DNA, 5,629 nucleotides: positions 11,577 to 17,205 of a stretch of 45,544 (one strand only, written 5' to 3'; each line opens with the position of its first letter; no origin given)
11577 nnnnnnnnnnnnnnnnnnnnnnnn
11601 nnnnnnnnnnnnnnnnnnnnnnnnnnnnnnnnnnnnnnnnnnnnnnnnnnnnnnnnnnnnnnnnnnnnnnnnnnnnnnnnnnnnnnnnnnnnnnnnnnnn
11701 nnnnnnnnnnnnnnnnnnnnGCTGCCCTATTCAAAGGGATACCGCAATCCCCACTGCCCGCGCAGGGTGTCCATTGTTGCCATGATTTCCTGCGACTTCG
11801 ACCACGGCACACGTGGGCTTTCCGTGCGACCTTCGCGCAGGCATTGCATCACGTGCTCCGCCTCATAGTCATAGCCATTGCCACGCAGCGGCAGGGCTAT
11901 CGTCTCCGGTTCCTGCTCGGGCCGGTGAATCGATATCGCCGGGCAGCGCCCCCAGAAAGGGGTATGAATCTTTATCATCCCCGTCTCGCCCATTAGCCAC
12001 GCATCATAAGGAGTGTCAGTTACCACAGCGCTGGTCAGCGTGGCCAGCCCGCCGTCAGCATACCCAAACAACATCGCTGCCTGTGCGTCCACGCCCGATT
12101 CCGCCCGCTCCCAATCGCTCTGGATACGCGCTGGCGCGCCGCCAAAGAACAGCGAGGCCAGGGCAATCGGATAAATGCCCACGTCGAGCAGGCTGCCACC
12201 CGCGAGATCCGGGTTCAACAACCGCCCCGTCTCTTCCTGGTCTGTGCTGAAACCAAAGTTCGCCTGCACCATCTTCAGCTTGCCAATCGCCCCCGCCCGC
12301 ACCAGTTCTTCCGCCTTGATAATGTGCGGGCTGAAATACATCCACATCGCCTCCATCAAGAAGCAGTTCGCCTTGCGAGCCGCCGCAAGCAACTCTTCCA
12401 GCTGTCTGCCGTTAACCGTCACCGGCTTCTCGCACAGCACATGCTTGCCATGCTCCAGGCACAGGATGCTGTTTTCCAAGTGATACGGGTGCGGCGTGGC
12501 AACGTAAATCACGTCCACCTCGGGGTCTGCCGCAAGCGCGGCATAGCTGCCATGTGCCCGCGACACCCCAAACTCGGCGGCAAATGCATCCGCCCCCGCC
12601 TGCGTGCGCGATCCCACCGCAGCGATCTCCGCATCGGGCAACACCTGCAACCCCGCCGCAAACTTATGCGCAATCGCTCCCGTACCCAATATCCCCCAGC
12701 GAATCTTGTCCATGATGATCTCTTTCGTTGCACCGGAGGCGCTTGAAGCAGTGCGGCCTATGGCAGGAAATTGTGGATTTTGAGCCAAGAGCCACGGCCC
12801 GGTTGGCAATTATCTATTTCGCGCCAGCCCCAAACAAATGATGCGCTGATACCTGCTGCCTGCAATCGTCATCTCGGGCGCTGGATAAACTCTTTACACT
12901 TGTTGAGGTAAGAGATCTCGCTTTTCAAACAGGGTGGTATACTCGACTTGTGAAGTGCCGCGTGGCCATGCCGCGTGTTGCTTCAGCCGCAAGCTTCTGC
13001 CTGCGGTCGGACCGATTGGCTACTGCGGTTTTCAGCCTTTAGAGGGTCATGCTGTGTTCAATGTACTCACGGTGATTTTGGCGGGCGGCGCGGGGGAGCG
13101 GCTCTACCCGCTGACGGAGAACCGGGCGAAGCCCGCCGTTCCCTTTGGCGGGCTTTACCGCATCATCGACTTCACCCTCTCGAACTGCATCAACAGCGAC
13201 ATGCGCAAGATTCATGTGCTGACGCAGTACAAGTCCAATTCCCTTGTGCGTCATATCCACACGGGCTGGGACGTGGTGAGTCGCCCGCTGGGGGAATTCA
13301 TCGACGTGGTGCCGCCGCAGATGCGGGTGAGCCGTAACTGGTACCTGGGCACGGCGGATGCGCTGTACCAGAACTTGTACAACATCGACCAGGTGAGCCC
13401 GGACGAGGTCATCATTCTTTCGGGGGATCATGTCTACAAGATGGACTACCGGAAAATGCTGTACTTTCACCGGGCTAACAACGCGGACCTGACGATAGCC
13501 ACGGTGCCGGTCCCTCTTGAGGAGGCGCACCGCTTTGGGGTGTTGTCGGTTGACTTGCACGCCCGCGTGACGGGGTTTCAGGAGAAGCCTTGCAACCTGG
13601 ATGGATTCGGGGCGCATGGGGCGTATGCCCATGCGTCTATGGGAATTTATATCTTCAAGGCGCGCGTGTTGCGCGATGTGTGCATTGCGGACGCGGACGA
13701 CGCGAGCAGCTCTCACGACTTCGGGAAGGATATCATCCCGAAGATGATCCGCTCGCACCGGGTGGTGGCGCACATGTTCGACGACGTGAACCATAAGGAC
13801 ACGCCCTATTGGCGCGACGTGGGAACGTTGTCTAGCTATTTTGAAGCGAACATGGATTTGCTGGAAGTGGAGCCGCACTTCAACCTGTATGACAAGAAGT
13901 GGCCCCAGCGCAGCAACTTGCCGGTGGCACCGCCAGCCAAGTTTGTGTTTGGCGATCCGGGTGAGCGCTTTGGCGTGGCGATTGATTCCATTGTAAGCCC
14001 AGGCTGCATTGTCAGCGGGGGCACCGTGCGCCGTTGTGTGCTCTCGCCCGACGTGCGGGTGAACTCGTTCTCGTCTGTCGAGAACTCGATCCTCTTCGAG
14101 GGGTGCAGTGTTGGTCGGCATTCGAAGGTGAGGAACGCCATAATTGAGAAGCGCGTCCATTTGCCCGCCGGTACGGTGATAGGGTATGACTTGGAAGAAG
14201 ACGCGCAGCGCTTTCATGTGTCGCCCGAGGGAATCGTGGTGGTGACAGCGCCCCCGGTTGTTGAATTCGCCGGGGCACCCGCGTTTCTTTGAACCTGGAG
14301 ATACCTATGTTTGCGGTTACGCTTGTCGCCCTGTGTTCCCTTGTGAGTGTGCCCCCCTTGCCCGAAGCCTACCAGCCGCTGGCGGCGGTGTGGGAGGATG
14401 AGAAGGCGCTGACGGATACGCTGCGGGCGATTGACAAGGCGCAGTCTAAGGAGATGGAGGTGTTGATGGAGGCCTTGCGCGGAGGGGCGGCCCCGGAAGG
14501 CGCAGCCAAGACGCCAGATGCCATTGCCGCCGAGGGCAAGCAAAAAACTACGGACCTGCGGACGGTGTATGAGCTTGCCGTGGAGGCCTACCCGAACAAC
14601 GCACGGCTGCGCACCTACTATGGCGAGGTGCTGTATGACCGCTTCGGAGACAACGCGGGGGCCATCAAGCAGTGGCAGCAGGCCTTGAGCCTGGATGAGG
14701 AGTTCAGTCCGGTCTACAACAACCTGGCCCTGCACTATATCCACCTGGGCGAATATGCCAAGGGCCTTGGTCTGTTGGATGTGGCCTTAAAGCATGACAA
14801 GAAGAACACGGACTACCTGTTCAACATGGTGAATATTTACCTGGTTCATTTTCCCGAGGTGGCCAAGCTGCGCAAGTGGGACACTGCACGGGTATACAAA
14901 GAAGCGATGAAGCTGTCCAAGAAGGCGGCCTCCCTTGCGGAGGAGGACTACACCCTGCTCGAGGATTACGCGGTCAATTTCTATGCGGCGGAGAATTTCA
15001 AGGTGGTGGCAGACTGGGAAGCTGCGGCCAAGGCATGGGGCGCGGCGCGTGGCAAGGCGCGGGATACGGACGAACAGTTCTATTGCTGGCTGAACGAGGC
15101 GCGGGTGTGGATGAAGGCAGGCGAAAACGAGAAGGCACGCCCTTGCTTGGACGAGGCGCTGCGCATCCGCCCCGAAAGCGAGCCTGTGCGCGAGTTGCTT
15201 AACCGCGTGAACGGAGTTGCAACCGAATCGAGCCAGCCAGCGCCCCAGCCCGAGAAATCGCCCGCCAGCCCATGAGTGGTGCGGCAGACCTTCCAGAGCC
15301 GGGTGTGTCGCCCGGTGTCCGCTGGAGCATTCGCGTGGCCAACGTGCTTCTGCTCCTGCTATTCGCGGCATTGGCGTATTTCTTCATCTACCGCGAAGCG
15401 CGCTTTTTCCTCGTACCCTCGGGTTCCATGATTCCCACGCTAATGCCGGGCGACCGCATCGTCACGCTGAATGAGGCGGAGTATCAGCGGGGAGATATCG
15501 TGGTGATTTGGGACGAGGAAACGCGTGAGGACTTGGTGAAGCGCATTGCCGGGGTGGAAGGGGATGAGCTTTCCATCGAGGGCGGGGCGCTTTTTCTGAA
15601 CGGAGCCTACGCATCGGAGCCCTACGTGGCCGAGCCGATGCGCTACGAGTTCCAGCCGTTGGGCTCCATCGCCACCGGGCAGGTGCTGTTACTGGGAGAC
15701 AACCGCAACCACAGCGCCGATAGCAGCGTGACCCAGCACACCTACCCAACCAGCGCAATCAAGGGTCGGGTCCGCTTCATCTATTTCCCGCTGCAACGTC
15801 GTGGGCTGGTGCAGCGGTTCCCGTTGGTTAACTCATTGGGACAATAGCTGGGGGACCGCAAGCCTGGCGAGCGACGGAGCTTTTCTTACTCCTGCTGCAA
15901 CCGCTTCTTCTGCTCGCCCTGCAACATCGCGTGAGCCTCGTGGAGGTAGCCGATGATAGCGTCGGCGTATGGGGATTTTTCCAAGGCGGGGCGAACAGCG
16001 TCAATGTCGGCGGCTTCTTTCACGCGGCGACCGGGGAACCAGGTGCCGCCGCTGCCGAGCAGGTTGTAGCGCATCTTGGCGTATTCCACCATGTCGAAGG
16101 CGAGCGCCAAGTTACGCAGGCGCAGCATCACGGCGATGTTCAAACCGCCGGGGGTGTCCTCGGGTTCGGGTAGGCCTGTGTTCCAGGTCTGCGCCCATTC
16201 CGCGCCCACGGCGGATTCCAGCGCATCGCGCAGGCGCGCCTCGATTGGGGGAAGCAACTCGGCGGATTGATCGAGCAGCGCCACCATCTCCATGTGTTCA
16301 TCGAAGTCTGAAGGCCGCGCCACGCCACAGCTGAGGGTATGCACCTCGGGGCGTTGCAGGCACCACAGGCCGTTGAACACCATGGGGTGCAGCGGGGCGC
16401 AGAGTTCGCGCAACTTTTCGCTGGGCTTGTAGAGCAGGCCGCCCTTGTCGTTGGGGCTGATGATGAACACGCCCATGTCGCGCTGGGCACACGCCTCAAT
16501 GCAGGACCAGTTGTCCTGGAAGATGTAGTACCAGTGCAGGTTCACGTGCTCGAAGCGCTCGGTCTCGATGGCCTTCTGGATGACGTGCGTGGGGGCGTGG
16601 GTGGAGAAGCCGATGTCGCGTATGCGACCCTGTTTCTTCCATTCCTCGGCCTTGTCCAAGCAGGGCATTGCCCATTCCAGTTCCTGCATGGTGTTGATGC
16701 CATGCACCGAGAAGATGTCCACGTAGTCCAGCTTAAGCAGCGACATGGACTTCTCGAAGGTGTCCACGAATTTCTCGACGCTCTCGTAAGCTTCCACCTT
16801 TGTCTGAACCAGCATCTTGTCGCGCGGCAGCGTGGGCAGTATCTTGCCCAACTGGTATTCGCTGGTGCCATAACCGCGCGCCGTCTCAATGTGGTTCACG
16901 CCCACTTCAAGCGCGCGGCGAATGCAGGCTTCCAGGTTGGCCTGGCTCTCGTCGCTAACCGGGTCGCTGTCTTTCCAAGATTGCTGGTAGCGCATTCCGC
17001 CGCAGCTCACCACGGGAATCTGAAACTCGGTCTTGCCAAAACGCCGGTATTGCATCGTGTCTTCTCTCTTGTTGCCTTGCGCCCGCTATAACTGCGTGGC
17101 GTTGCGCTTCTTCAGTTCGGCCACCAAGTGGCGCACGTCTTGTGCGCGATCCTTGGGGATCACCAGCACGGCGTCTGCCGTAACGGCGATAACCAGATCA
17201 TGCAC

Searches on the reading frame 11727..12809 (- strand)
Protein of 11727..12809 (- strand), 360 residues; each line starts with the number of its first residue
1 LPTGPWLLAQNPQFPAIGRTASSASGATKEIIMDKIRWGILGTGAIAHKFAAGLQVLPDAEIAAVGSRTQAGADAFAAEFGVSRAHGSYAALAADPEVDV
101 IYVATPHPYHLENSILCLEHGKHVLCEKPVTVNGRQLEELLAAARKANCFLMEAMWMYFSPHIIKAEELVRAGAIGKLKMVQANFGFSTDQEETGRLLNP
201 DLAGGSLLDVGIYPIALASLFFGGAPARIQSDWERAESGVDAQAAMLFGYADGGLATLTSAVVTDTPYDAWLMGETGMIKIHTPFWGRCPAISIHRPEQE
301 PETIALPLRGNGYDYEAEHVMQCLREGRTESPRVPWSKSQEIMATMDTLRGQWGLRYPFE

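Call 8: search_protein_families(library=pfam, proteins=[window:11727-12809:-], max_evalue=0.001)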
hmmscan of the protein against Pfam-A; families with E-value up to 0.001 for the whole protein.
window:11727-12809:- (360 aa): 5 families
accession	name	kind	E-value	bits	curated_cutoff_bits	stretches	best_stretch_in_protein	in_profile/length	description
PF01408.29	GFO_IDH_MocA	-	2.9e-25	89.7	24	1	36-153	1-118/120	Oxidoreductase family, NAD-binding Rossmann fold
PF22725.1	GFO_IDH_MocA_C3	-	3e-21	76.1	27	1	165-279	3-123/124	GFO/IDH/MocA C-terminal domain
PF02894.22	GFO_IDH_MocA_C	-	7.9e-06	26.2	22.9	1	168-331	2-190/218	Oxidoreductase family, C-terminal alpha/beta domain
PF03807.23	F420_oxidored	-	3.7e-05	24.7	21.6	1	39-110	3-71/94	NADP oxidoreductase coenzyme F420-dependent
PF03447.22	NAD_binding_3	-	0.00016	22.8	24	1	42-149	1-111/116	Homoserine dehydrogenase, NAD binding domain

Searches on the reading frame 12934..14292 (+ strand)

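Call 8: search_protein_families(library=pfam, proteins=[window:12934-14292:+], max_evalue=0.001)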
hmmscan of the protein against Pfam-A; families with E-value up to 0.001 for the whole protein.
window:12934-14292:+ (452 aa): 5 families
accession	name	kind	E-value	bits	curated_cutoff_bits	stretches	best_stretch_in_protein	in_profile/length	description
PF00483.29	NTP_transferase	-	1.9e-60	204.9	21.2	1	46-310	2-243/245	Nucleotidyl transferase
PF24894.1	Hexapep_GlmU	-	2.2e-39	134.2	23.3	1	333-437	1-104/104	GlmU-like, C-terminal hexapeptide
PF25084.1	LbH_EIF2B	-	5.6e-06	26.8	54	1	358-416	28-87/105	EIF2B subunit epsilon LbH domain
PF25247.1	LbH_GLGC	-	8.4e-06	26.2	27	0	392-439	75-126/135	GLGC left-handed parallel beta-helix domain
PF25087.1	GMPPB_C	-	0.00019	21.5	39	1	351-403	22-75/110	GMPPB C-terminal domain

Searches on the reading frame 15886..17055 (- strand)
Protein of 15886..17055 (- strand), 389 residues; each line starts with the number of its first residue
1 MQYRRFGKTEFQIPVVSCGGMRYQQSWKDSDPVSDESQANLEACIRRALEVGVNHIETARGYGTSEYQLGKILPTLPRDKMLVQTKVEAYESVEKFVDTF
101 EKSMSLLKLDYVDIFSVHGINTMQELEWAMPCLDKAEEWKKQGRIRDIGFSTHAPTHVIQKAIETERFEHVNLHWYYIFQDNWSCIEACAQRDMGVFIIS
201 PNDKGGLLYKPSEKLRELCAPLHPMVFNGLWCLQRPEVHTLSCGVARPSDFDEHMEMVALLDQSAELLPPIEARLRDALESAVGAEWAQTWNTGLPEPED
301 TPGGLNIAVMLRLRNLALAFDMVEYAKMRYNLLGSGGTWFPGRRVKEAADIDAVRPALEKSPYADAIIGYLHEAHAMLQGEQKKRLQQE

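Call 7: search_protein_families(library=pfam, proteins=[window:15886-17055:-], max_evalue=0.001)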
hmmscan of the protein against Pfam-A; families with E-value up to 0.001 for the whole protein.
window:15886-17055:- (389 aa): 1 family
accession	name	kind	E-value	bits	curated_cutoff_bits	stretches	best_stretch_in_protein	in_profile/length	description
PF00248.27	Aldo_ket_red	-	1.5e-24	87.1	24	1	17-210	3-200/291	Aldo/keto reductase family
